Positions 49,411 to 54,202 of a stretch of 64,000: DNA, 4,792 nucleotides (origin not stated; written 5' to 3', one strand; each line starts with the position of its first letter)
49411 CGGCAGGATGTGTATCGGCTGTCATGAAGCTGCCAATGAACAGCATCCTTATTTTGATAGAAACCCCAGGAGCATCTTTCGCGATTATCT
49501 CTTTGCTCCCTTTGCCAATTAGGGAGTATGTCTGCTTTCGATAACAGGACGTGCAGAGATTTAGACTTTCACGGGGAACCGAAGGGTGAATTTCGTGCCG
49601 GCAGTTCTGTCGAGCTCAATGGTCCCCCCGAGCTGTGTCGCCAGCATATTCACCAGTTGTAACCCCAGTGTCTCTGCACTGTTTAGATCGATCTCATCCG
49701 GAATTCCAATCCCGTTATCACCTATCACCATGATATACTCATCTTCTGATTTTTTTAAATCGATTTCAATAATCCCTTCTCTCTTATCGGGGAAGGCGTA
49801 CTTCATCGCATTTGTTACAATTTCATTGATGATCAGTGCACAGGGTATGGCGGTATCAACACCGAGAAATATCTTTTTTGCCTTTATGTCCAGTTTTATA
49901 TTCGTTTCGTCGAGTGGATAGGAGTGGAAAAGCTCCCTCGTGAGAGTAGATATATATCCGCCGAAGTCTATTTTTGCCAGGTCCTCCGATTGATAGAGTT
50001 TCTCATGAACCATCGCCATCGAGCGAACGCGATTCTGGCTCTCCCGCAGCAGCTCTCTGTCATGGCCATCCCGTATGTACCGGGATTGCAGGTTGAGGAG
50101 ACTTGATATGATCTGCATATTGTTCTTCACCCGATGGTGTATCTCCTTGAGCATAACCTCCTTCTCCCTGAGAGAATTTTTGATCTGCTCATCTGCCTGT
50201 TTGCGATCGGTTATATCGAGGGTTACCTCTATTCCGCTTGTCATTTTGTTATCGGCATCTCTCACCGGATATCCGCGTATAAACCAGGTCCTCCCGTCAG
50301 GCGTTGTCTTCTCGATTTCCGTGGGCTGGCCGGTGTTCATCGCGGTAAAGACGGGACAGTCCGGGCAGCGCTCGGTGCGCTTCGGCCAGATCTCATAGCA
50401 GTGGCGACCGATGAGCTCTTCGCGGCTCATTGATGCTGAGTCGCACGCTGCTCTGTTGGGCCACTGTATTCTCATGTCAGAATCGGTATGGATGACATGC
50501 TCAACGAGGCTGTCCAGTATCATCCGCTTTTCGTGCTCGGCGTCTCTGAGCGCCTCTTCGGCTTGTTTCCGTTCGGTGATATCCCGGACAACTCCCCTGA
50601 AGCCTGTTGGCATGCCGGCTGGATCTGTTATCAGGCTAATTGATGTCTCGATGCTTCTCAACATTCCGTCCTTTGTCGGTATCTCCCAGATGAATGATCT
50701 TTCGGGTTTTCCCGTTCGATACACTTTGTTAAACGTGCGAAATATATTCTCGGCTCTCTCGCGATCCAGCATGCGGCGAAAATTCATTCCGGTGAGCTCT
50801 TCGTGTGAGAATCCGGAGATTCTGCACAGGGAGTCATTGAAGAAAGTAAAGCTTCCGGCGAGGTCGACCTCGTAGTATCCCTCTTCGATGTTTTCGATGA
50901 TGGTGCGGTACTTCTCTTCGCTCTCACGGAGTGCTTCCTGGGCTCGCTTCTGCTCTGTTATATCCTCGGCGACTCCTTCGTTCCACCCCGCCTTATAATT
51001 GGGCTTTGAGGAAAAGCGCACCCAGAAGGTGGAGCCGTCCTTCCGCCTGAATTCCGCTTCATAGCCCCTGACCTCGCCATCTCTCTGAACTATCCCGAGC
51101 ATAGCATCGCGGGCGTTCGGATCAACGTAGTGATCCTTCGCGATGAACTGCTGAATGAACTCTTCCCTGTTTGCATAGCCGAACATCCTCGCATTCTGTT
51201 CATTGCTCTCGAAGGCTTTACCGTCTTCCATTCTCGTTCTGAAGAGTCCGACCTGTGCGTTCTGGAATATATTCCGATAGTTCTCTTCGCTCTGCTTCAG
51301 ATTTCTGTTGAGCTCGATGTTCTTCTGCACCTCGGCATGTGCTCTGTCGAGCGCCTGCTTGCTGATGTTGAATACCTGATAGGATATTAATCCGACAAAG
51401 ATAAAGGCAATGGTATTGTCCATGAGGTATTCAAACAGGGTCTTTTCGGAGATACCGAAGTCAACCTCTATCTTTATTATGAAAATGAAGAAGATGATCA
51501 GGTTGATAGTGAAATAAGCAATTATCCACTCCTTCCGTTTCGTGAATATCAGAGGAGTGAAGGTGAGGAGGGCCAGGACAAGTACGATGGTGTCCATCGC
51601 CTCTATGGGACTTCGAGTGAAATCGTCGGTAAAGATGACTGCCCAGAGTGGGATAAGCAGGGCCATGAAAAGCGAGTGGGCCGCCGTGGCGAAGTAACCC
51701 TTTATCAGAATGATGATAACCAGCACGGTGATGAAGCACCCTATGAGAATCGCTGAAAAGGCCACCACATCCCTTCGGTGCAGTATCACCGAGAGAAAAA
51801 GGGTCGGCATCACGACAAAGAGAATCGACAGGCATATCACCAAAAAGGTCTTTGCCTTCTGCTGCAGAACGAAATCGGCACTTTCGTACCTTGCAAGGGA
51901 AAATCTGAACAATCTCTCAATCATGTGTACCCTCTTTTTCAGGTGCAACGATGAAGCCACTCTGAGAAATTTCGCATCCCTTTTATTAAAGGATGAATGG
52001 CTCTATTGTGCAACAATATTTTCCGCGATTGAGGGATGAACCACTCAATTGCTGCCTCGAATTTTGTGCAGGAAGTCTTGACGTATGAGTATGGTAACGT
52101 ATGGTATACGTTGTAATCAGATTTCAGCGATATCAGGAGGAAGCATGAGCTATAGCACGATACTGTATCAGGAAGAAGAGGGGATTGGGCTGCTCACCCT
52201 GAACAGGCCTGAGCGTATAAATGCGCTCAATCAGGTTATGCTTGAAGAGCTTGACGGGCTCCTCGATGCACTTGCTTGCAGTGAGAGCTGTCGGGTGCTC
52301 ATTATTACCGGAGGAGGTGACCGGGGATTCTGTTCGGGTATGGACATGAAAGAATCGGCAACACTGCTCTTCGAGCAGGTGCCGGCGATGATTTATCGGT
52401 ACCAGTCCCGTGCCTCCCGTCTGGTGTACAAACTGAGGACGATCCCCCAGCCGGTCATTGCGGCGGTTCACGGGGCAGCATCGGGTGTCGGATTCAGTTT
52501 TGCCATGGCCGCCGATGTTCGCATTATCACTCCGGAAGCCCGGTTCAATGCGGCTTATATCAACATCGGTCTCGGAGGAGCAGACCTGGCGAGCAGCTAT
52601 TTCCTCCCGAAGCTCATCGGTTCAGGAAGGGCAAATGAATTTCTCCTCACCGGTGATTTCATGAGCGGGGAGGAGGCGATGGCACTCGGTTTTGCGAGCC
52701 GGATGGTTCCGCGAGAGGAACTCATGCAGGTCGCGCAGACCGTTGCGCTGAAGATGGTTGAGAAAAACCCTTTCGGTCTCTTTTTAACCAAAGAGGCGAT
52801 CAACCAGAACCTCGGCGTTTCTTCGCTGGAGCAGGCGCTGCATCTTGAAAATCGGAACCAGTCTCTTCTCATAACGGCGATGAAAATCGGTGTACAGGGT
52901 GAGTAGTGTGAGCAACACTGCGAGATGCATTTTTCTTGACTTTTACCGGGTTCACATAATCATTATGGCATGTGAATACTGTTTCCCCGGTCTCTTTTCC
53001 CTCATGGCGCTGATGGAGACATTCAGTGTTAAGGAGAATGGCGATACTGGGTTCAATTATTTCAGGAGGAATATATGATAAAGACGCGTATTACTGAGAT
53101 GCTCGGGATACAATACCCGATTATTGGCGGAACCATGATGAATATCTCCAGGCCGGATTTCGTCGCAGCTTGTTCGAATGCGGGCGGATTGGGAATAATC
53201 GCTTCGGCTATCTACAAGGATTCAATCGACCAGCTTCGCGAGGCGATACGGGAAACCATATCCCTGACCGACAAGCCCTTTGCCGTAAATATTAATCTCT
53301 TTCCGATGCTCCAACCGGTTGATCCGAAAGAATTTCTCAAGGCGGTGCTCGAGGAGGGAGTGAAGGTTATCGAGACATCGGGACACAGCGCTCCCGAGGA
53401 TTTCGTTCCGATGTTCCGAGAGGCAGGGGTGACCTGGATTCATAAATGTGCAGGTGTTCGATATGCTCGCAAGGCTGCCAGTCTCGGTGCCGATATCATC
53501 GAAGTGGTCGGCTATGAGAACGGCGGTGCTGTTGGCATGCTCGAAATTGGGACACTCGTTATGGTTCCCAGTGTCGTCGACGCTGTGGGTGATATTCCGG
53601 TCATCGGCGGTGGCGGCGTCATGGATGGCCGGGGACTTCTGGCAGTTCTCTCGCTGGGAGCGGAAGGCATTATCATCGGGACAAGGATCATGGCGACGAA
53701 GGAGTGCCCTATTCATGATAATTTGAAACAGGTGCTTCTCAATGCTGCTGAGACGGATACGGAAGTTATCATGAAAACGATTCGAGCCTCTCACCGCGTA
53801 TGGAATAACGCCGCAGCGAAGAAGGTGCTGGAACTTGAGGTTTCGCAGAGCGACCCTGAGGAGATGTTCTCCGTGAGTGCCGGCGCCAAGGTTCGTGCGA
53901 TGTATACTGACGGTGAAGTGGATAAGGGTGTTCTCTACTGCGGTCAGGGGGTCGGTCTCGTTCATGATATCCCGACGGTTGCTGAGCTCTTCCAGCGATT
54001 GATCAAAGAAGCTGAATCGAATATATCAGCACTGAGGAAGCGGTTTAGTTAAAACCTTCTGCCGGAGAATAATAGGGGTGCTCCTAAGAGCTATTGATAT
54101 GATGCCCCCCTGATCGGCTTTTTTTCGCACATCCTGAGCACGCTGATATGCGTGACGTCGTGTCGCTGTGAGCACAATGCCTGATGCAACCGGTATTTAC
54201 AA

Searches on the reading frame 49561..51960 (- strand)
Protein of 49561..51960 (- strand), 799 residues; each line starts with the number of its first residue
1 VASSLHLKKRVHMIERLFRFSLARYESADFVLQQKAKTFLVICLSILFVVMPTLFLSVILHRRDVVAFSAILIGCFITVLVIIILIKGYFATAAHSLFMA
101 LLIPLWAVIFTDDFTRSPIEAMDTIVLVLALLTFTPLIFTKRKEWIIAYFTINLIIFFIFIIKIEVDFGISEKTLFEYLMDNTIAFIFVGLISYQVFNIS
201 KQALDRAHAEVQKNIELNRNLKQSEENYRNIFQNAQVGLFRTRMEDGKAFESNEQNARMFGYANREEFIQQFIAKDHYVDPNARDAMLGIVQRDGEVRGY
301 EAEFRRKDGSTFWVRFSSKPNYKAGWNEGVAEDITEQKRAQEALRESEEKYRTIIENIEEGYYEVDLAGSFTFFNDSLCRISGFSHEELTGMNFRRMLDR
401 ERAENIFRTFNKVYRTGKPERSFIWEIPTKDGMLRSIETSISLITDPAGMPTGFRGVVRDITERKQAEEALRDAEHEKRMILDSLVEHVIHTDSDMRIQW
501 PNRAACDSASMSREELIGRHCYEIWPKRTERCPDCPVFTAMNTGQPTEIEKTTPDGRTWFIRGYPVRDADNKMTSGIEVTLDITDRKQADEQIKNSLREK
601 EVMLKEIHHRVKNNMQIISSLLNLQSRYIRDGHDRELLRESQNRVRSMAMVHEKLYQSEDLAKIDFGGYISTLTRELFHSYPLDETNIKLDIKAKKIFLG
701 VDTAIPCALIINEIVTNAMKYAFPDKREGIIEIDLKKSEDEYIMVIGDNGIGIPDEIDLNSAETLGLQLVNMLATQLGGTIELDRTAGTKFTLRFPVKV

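Call 28: search_protein_families(library=pfam, proteins=[window:49561-51960:-], max_evalue=0.00001)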
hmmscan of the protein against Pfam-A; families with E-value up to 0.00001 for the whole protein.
window:49561-51960:- (799 aa): 8 families
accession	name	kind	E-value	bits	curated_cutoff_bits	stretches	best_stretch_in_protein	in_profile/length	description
PF13426.13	PAS_9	-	1e-31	109.7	27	3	490-585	6-103/103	PAS domain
PF07568.18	HisKA_2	-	1e-31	109.3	22.3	1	606-681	1-76/76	Histidine kinase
PF00989.32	PAS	-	5.5e-25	88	22.6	1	349-461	1-113/113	PAS fold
PF08448.16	PAS_4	-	5.7e-25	88.1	23.1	2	482-588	1-110/110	PAS fold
PF08447.18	PAS_3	-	3.6e-13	50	25.6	1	372-458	2-89/89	PAS fold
PF02518.31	HATPase_c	-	4.7e-13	50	26.4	1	708-798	7-110/111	Histidine kinase-, DNA gyrase B-, and HSP90-like ATPase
PF13188.13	PAS_8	-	6.9e-08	32.6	21.8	0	349-400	1-49/65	PAS domain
PF13581.12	HATPase_c_2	-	6.7e-06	26.6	27.4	0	702-793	27-125/127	Histidine kinase-like ATPase domain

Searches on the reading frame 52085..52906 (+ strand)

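Call 56: search_protein_families(library=pfam, proteins=[window:52085-52906:+], max_evalue=0.0001)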
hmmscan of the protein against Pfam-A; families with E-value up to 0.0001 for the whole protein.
window:52085-52906:+ (273 aa): 2 families
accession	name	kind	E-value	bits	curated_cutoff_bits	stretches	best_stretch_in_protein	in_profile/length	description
PF00378.25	ECH_1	-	5.8e-46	157.3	27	1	30-265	2-230/251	Enoyl-CoA hydratase/isomerase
PF16113.10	ECH_2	-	3e-36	126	27.2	1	34-219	1-183/335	Enoyl-CoA hydratase/isomerase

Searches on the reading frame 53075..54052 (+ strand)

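Call 28: search_protein_families(library=pfam, proteins=[window:53075-54052:+], max_evalue=0.00001)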
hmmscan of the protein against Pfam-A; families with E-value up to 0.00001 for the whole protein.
window:53075-54052:+ (325 aa): 1 family
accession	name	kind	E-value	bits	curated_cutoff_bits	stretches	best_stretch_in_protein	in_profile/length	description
PF03060.21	NMO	-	3.1e-58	198.2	28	1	4-312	2-331/331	Nitronate monooxygenase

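Call 77: search_protein_families(library=ncbifam, proteins=[window:53075-54052:+], max_evalue=0.00001)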
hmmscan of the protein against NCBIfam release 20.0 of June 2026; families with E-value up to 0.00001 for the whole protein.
window:53075-54052:+ (325 aa): 2 families
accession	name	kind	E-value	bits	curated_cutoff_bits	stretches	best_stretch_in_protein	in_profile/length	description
TIGR03151.1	enACPred_II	equivalog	2e-71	240.8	453.1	1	3-318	1-305/307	enoyl-[acyl-carrier-protein] reductase FabK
TIGR02814.1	pfaD_fam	subfamily_domain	3e-06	26.3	449.25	0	8-120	13-125/444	PfaD family polyunsaturated fatty acid/polyketide biosynthesis protein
